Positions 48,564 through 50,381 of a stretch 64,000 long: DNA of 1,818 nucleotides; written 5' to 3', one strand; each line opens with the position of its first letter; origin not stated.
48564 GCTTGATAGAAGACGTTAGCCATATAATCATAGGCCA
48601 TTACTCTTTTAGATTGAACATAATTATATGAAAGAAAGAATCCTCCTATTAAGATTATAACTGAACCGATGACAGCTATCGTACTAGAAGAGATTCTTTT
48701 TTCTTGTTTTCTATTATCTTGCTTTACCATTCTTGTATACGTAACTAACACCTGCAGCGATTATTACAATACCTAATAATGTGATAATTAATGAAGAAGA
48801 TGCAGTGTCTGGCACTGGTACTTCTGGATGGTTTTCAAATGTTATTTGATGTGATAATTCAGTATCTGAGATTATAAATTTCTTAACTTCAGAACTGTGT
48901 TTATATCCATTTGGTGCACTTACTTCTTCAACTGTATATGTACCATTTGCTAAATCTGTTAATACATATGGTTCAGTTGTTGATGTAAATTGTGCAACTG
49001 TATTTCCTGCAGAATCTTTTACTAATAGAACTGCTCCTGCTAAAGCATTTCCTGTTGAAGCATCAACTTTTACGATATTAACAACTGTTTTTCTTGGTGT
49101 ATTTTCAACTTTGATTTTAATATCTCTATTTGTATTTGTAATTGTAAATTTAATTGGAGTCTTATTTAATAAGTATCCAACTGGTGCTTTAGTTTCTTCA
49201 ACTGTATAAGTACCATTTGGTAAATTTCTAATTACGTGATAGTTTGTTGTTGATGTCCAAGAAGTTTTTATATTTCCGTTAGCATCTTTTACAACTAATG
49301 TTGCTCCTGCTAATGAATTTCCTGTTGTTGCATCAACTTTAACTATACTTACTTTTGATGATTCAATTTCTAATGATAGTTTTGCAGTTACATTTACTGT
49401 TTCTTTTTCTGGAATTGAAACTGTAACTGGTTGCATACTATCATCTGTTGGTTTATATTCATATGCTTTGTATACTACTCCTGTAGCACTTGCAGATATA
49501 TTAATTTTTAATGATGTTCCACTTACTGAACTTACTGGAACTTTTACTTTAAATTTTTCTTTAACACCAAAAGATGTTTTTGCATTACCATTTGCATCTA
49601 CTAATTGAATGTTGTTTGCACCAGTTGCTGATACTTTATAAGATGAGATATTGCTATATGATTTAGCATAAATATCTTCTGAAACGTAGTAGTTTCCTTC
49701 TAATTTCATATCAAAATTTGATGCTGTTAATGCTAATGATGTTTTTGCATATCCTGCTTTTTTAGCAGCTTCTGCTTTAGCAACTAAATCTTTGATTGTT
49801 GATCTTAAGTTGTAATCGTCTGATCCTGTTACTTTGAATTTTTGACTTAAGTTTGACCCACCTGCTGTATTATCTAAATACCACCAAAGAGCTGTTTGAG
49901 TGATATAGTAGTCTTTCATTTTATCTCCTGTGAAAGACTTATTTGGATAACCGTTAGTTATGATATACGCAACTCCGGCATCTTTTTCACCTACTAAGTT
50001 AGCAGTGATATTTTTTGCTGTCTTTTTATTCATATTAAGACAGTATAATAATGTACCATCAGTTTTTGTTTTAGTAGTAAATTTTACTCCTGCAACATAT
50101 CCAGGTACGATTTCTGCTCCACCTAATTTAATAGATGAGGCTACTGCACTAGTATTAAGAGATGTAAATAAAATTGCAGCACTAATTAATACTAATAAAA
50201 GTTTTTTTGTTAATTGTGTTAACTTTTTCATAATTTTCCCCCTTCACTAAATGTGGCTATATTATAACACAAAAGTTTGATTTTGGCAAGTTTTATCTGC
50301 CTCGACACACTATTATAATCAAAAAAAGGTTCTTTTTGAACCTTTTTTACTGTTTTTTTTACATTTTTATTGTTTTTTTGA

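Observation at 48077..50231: Thioester-domain adhesin with non-canonical VPDTA sorting motif, paired with a sortase that appears to lack the conserved Arg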

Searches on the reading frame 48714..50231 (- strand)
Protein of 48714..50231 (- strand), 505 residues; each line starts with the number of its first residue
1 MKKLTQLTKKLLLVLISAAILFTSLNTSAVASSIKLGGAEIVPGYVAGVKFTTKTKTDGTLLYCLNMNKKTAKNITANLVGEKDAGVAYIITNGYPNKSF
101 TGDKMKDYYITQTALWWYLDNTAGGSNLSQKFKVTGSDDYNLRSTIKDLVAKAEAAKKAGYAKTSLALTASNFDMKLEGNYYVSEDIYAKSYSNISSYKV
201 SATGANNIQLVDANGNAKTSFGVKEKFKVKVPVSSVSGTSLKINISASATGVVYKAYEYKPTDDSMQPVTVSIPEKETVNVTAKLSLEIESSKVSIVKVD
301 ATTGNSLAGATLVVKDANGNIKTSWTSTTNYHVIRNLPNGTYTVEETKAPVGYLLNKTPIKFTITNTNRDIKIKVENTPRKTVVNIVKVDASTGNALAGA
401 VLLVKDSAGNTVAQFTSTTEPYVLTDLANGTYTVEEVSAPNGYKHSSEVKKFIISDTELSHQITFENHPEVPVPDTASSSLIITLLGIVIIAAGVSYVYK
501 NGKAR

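Call 3: search_protein_families(library=pfam, proteins=[window:48714-50231:-], max_evalue=0.01)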
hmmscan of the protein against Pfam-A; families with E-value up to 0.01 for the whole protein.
window:48714-50231:- (505 aa): 6 families
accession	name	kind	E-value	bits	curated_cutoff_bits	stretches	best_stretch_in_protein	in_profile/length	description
PF17802.7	SpaA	-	2e-34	118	23.1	2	293-378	2-90/91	Prealbumin-like fold domain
PF08341.16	TED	-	5.1e-11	43.3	22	1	62-154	2-101/102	Thioester domain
PF13620.12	CarboxypepD_reg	-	1.1e-07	32.5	32.3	2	299-345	6-53/82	Carboxypeptidase regulatory-like domain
PF12123.13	CBD_PlyG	-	3.4e-05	23.9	28.2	1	73-118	2-42/44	PlyG Cell wall binding domain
PF24421.1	Ig_J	-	0.0006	20.3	29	0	296-365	27-102/104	Tip attachment protein J, Ig-like domain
PF17210.9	SdrD_B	-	0.00094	19.8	29.7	0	396-447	23-74/112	SdrD B-like domain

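Call 4: search_protein_families(library=ncbifam, proteins=[window:48714-50231:-], max_evalue=0.01)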
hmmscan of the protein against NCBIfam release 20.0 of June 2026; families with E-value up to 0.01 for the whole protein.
window:48714-50231:- (505 aa): 4 families
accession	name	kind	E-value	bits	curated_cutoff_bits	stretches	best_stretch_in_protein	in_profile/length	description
NF033396.0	pilus_ancill_1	equivalog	6.2e-09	34.8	600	1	306-376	280-354/737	pilus ancillary protein 1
NF033902.0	iso_D2_wall_anc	subfamily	3.1e-07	29.6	95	1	411-501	439-539/540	SpaH/EbpB family LPXTG-anchored major pilin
TIGR03934.1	TQXA_dom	domain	0.00025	20.9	30.4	1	87-122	2-41/42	TQXA domain-containing protein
NF005592.0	PRK07322.1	subfamily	0.008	15.6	143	0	255-324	86-153/180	adenine phosphoribosyltransferase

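Call 9: find_homologous_proteins(query=window:48714-50231:-, max_evalue=0.001)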
Query window:48714-50231:- (505 aa): 1215 proteins with E <= 0.001 among 8000 candidates; the best 120 are listed.
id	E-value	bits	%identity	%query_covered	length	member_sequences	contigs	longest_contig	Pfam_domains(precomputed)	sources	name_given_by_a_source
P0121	0.0e+0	1060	99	100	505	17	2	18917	PF08341.17,PF17802.8,PF13620.13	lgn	-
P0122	7.9e-282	953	88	100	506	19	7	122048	PF08341.17,PF17802.8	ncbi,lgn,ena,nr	ncbi:MAG: Cys-Gln thioester bond-forming surface protein [Bacilli bacterium]|nr:Cys-Gln thioester bo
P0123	6.3e-280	947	88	100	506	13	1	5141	PF08341.17,PF17802.8,PF13620.13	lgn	-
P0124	2.1e-275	932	86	100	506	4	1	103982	PF08341.17,PF17802.8,PF13620.13,PF17210.10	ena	-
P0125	4.2e-272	921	84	100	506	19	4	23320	PF08341.17,PF17802.8,PF13620.13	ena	-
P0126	7.4e-272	920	85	100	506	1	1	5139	PF08341.17,PF17802.8,PF13620.13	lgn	-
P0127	5.4e-248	842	76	100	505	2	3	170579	PF08341.17,PF24421.2,PF17802.8,PF13620.13,PF17210.10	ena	-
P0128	1.2e-242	824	75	100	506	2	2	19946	PF08341.17,PF17802.8,PF13620.13,PF17210.10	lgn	-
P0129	4.2e-241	819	75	100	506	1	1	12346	PF08341.17,PF17802.8,PF13620.13,PF17210.10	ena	-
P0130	3.1e-238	809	75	100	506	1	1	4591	PF08341.17,PF17802.8,PF17210.10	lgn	-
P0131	1.1e-237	808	74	100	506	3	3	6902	PF08341.17,PF17802.8,PF13620.13,PF17210.10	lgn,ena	-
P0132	1.1e-237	808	73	100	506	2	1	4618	PF08341.17,PF17802.8,PF13620.13,PF17210.10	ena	-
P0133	2.2e-237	807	74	100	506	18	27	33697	PF08341.17,PF17802.8,PF13620.13,PF17210.10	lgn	-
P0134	1.2e-236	804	74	100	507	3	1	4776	PF08341.17,PF17802.8,PF13620.13,PF17210.10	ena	-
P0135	1.4e-236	804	73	100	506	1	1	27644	PF08341.17,PF17802.8,PF13620.13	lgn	-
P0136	8.7e-235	798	74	100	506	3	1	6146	PF08341.17,PF17802.8,PF17210.10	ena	-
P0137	5.7e-234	795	74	100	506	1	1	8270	PF08341.17,PF17802.8,PF13620.13,PF17210.10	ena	-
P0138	1.6e-233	794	73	100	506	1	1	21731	PF08341.17,PF17802.8,PF13620.13,PF17210.10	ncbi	-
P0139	1.3e-232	791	73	100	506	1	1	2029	PF08341.17,PF17802.8,PF17210.10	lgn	-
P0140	3.6e-232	789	72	100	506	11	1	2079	PF08341.17,PF17802.8,PF13620.13,PF17210.10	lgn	-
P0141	3.9e-232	789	72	100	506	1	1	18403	PF08341.17,PF17802.8,PF17210.10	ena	-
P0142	5.8e-229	779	71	100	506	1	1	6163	PF08341.17,PF17802.8,PF13620.13,PF17210.10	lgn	-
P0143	1.0e-228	778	43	92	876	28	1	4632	PF06092.17,PF08341.17,PF24421.2,PF17802.8,PF13620.13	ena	-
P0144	1.2e-226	771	45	90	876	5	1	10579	PF06092.17,PF08341.17,PF24421.2,PF17802.8,PF13620.13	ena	-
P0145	4.1e-225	766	70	100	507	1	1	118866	PF08341.17,PF24421.2,PF17802.8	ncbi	-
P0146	9.5e-221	752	68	100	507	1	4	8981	PF08341.17,PF17802.8,PF13620.13,PF17210.10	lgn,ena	-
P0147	1.1e-220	752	69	100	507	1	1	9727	PF08341.17,PF17802.8,PF13620.13,PF17210.10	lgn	-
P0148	4.9e-218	743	70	100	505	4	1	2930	PF08341.17,PF17802.8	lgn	-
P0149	1.6e-216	738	67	100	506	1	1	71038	PF08341.17,PF17802.8,PF13620.13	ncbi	-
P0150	4.9e-215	733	66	100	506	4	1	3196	PF08341.17,PF17802.8,PF13620.13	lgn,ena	-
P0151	5.7e-211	720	66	100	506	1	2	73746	PF08341.17,PF17802.8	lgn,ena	-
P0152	1.1e-206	705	44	92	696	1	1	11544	PF08341.17,PF24421.2,PF17802.8,PF13620.13,PF17210.10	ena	-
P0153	2.4e-205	701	65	96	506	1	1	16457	PF08341.17,PF17802.8,PF13620.13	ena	-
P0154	2.0e-204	698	45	90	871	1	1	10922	PF08341.17,PF20475.4,PF24421.2,PF17802.8,PF13620.13,PF17210.10,PF26059.1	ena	-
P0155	4.5e-204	697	45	100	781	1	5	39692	PF08341.17,PF24421.2,PF17802.8,PF22898.3,PF13620.13,PF09430.17,PF17210.10,PF02974.20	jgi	-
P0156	7.1e-200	683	62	100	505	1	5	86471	PF08341.17,PF17802.8,PF13620.13,PF17210.10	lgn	-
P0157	3.9e-199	681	44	92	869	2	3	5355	PF08341.17,PF20475.4,PF24421.2,PF17802.8,PF13620.13,PF02838.21,PF26059.1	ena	-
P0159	1.9e-192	659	63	100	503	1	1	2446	PF08341.17,PF17802.8,PF13620.13,PF17210.10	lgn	-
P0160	1.2e-189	649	45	92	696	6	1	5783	PF08341.17,PF24421.2,PF17802.8,PF13620.13,PF17210.10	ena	-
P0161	2.0e-188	645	44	92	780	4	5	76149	PF08341.17,PF20475.4,PF24421.2,PF17802.8,PF22898.3,PF13620.13,PF17210.10,PF26059.1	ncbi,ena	-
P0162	3.9e-188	644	62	100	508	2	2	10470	PF08341.17,PF17802.8,PF13620.13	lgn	-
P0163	5.2e-187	641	63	94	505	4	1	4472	PF08341.17,PF17802.8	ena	-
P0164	2.4e-186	638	44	92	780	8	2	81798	PF08341.17,PF20475.4,PF24421.2,PF17802.8,PF22898.3,PF13620.13,PF17210.10,PF26059.1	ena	-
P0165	2.8e-184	632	45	90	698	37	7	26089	PF08341.17,PF24421.2,PF17802.8,PF13620.13,PF24107.2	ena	-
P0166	7.1e-184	630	44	90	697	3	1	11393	PF08341.17,PF24421.2,PF17802.8,PF13620.13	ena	-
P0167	1.0e-183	630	43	92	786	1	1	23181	PF08341.17,PF24421.2,PF17802.8,PF13620.13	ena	-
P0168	4.3e-183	628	52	91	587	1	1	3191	PF08341.17,PF24421.2,PF17802.8,PF13620.13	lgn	-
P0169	1.1e-182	626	43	92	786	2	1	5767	PF08341.17,PF24421.2,PF17802.8,PF13620.13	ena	-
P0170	1.4e-182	626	43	92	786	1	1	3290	PF08341.17,PF24421.2,PF17802.8,PF13620.13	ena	-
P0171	6.8e-182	624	43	92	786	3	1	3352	PF08341.17,PF24421.2,PF17802.8,PF13620.13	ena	-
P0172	1.3e-181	623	42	90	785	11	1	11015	PF08341.17,PF24421.2,PF17802.8,PF13620.13,PF17210.10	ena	-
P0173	6.3e-181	621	46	92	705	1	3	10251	PF08341.17,PF11974.15,PF17802.8,PF13620.13,PF22904.4,PF17210.10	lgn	-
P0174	7.5e-180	617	44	92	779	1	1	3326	PF08341.17,PF24421.2,PF17802.8,PF22898.3,PF13620.13,PF17210.10,PF26059.1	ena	-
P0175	1.3e-177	610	48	92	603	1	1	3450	PF08341.17,PF17802.8,PF13620.13,PF22904.4,PF17210.10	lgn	-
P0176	7.4e-177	607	61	98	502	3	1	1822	PF08341.17,PF17802.8,PF13620.13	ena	-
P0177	2.6e-176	605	59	99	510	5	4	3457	PF08341.17,PF17802.8,PF13620.13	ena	-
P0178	2.2e-175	602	62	98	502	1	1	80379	PF08341.17,PF17802.8,PF13620.13,PF17210.10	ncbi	-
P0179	4.8e-175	601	61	98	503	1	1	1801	PF08341.17,PF17802.8,PF13620.13,PF17210.10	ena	-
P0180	4.8e-175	601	42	91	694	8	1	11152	PF08341.17,PF24421.2,PF17802.8,PF13620.13,PF17210.10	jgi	-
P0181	6.2e-175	601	61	98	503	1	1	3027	PF08341.17,PF17802.8,PF13620.13,PF17210.10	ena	-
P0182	7.1e-175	601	60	98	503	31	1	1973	PF08341.17,PF17802.8,PF13620.13,PF17210.10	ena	-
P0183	9.4e-175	600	61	98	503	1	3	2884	PF08341.17,PF17802.8,PF13620.13,PF17210.10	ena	-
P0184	1.3e-174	600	61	98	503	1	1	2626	PF08341.17,PF17802.8,PF13620.13,PF17210.10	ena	-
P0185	2.3e-174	599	61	98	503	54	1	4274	PF08341.17,PF17802.8,PF13620.13,PF17210.10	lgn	-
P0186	2.4e-174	599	61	98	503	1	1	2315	PF08341.17,PF17802.8,PF13620.13,PF17210.10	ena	-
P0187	2.8e-174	599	61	98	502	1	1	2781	PF08341.17,PF17802.8,PF13620.13,PF17210.10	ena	-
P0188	3.1e-174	598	52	92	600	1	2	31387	PF08341.17,PF17802.8,PF13620.13,PF22904.4,PF17210.10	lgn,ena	-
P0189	4.1e-174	598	59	99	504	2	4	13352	PF08341.17,PF17802.8,PF13620.13,PF17210.10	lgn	-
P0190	4.2e-174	598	60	98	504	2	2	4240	PF08341.17,PF17802.8,PF13620.13,PF17210.10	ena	-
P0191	4.9e-174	598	60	98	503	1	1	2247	PF08341.17,PF17802.8,PF13620.13,PF17210.10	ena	-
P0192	1.1e-173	597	61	98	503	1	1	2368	PF08341.17,PF17802.8,PF13620.13,PF17210.10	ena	-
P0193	1.4e-173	596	52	92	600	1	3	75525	PF08341.17,PF17802.8,PF13620.13,PF22904.4,PF17210.10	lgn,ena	-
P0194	1.6e-173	596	60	98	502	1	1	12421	PF08341.17,PF17802.8,PF13620.13,PF17210.10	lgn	-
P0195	3.8e-173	595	60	98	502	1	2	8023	PF08341.17,PF17802.8,PF13620.13,PF17210.10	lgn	-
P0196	5.0e-173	595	60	98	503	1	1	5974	PF08341.17,PF17802.8,PF13620.13,PF17210.10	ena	-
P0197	6.6e-173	594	60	99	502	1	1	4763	PF08341.17,PF17802.8,PF13620.13,PF17210.10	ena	-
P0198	6.6e-173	594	60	98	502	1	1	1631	PF08341.17,PF17802.8,PF13620.13,PF17210.10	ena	-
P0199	7.2e-173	594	60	98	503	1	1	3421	PF08341.17,PF17802.8,PF13620.13,PF17210.10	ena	-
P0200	9.7e-173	594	60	98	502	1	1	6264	PF08341.17,PF17802.8,PF13620.13,PF17210.10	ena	-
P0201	1.0e-172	594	60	98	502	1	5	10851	PF08341.17,PF17802.8,PF13620.13,PF17210.10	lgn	-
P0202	1.1e-172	593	60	99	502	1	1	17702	PF08341.17,PF17802.8,PF13620.13,PF17210.10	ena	-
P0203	1.3e-172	593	60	98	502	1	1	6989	PF08341.17,PF17802.8,PF13620.13,PF17210.10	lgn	-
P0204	1.3e-172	593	60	98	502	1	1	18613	PF08341.17,PF17802.8,PF13620.13,PF17210.10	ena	-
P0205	1.5e-172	593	57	100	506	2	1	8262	PF08341.17,PF17802.8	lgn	-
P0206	1.7e-172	593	60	99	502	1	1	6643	PF08341.17,PF17802.8,PF13620.13,PF17210.10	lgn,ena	-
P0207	1.8e-172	593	60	98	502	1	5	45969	PF08341.17,PF17802.8,PF13620.13,PF17210.10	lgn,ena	-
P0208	2.0e-172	593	60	98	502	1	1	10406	PF08341.17,PF17802.8,PF13620.13,PF17210.10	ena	-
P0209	2.6e-172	592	60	99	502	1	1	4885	PF08341.17,PF17802.8,PF13620.13,PF17210.10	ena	-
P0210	2.7e-172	592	60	98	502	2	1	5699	PF08341.17,PF17802.8,PF13620.13,PF17210.10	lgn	-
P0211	2.8e-172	592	60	98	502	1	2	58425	PF08341.17,PF17802.8,PF13620.13,PF17210.10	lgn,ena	-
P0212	3.3e-172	592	60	98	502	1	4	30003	PF08341.17,PF17802.8,PF13620.13,PF17210.10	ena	-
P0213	3.4e-172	592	60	98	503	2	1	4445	PF08341.17,PF17802.8,PF13620.13,PF17210.10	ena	-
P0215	4.0e-172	592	60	99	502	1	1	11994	PF08341.17,PF17802.8,PF13620.13,PF17210.10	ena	-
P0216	4.8e-172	591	60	98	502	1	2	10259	PF08341.17,PF17802.8,PF13620.13,PF17210.10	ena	-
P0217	5.5e-172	591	60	98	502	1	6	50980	PF08341.17,PF17802.8,PF13620.13,PF17210.10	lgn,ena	-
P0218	5.8e-172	591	60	99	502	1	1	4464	PF08341.17,PF17802.8,PF13620.13,PF17210.10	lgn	-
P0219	6.2e-172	591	60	98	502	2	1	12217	PF08341.17,PF17802.8,PF13620.13,PF17210.10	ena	-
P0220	6.6e-172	591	60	98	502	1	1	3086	PF08341.17,PF17802.8,PF13620.13,PF17210.10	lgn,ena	-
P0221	7.7e-172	591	60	98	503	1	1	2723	PF08341.17,PF17802.8,PF13620.13,PF17210.10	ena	-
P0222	8.0e-172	591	60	98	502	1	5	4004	PF08341.17,PF17802.8,PF13620.13,PF17210.10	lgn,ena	-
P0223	8.4e-172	590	60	98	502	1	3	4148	PF08341.17,PF17802.8,PF13620.13,PF17210.10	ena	-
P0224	8.8e-172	590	60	98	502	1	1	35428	PF08341.17,PF17802.8,PF13620.13,PF17210.10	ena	-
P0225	9.7e-172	590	60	99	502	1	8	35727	PF08341.17,PF17802.8,PF13620.13,PF17210.10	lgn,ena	-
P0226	1.1e-171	590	60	99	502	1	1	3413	PF08341.17,PF17802.8,PF13620.13,PF17210.10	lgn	-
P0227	1.1e-171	590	60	98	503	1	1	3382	PF08341.17,PF17802.8,PF13620.13,PF17210.10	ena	-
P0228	1.1e-171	590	60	98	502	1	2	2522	PF08341.17,PF17802.8,PF13620.13,PF17210.10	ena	-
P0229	1.1e-171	590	60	98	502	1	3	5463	PF08341.17,PF17802.8,PF13620.13,PF17210.10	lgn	-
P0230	1.2e-171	590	60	98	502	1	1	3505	PF08341.17,PF17802.8,PF13620.13,PF17210.10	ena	-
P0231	1.2e-171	590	60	98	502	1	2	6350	PF08341.17,PF17802.8,PF13620.13,PF17210.10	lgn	-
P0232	1.2e-171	590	60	98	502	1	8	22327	PF08341.17,PF17802.8,PF13620.13,PF17210.10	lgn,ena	-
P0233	1.4e-171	590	60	99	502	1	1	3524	PF08341.17,PF17802.8,PF13620.13,PF17210.10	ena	-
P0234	1.4e-171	590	60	98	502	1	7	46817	PF08341.17,PF17802.8,PF13620.13,PF17210.10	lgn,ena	-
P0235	1.5e-171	590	60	98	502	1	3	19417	PF08341.17,PF17802.8,PF13620.13,PF17210.10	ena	-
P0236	1.6e-171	590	60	98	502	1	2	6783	PF08341.17,PF17802.8,PF13620.13,PF17210.10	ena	-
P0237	1.7e-171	589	60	98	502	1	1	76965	PF08341.17,PF17802.8,PF13620.13,PF17210.10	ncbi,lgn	-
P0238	1.8e-171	589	60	98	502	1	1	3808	PF08341.17,PF17802.8,PF13620.13,PF17210.10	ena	-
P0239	2.1e-171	589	60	98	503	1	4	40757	PF08341.17,PF17802.8,PF13620.13,PF17210.10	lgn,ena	-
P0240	2.7e-171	589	60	98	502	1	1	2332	PF08341.17,PF17802.8,PF13620.13,PF17210.10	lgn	-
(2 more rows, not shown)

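Call 61: search_solved_structures(query=window:48714-50231:-, max_evalue=0.01, show_alignments=2)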
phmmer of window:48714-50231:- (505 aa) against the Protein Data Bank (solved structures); distinct sequences matched with E-value up to 0.01: 32.
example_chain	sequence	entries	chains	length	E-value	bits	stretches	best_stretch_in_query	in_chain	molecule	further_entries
6fwv_A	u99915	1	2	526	3.9e-29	105.3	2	57-454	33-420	Collagen Adhesion protein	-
9vo5_B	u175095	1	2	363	2.7e-12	49.9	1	313-430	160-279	SpaA-like prealbumin fold domain-containing protein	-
9vo4_B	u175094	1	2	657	7.6e-12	48.4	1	313-433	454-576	SpaA-like prealbumin fold domain-containing protein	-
8bdw_A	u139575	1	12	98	1.7e-10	43.9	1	293-369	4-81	Cell surface adherence protein,collagen-binding domain, LPXTG-motif cell wall anchor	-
3kpt_A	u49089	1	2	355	1.8e-09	40.5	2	288-368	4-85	Collagen adhesion protein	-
3rkp_A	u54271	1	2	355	4.4e-09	39.3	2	288-368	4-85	Collagen adhesion protein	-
7k1u_A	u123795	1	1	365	3.4e-08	36.3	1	300-394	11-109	Collagen-binding Adhesin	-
6m7c_A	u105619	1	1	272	5.9e-08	35.5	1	258-377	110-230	Pilus assembly protein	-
7bvx_A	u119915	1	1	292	7.3e-08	35.2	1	258-377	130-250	Pilus assembly protein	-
4oq1_A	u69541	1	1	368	1.5e-07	34.2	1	248-477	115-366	Cell wall surface anchor family protein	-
6m3y_A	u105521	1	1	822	1.3e-06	31.1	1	259-377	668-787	Pilus assembly protein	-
6m48_A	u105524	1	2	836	1.4e-06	31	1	259-377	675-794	SpaC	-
9oj3_A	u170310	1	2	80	5.3e-06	29.1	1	303-366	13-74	Fibronectin binding protein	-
9fgq_D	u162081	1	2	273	1.7e-05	27.5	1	296-374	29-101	Histone H2B type 1-B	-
2x5p_A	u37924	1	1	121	1.8e-05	27.3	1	293-391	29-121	FIBRONECTIN BINDING PROTEIN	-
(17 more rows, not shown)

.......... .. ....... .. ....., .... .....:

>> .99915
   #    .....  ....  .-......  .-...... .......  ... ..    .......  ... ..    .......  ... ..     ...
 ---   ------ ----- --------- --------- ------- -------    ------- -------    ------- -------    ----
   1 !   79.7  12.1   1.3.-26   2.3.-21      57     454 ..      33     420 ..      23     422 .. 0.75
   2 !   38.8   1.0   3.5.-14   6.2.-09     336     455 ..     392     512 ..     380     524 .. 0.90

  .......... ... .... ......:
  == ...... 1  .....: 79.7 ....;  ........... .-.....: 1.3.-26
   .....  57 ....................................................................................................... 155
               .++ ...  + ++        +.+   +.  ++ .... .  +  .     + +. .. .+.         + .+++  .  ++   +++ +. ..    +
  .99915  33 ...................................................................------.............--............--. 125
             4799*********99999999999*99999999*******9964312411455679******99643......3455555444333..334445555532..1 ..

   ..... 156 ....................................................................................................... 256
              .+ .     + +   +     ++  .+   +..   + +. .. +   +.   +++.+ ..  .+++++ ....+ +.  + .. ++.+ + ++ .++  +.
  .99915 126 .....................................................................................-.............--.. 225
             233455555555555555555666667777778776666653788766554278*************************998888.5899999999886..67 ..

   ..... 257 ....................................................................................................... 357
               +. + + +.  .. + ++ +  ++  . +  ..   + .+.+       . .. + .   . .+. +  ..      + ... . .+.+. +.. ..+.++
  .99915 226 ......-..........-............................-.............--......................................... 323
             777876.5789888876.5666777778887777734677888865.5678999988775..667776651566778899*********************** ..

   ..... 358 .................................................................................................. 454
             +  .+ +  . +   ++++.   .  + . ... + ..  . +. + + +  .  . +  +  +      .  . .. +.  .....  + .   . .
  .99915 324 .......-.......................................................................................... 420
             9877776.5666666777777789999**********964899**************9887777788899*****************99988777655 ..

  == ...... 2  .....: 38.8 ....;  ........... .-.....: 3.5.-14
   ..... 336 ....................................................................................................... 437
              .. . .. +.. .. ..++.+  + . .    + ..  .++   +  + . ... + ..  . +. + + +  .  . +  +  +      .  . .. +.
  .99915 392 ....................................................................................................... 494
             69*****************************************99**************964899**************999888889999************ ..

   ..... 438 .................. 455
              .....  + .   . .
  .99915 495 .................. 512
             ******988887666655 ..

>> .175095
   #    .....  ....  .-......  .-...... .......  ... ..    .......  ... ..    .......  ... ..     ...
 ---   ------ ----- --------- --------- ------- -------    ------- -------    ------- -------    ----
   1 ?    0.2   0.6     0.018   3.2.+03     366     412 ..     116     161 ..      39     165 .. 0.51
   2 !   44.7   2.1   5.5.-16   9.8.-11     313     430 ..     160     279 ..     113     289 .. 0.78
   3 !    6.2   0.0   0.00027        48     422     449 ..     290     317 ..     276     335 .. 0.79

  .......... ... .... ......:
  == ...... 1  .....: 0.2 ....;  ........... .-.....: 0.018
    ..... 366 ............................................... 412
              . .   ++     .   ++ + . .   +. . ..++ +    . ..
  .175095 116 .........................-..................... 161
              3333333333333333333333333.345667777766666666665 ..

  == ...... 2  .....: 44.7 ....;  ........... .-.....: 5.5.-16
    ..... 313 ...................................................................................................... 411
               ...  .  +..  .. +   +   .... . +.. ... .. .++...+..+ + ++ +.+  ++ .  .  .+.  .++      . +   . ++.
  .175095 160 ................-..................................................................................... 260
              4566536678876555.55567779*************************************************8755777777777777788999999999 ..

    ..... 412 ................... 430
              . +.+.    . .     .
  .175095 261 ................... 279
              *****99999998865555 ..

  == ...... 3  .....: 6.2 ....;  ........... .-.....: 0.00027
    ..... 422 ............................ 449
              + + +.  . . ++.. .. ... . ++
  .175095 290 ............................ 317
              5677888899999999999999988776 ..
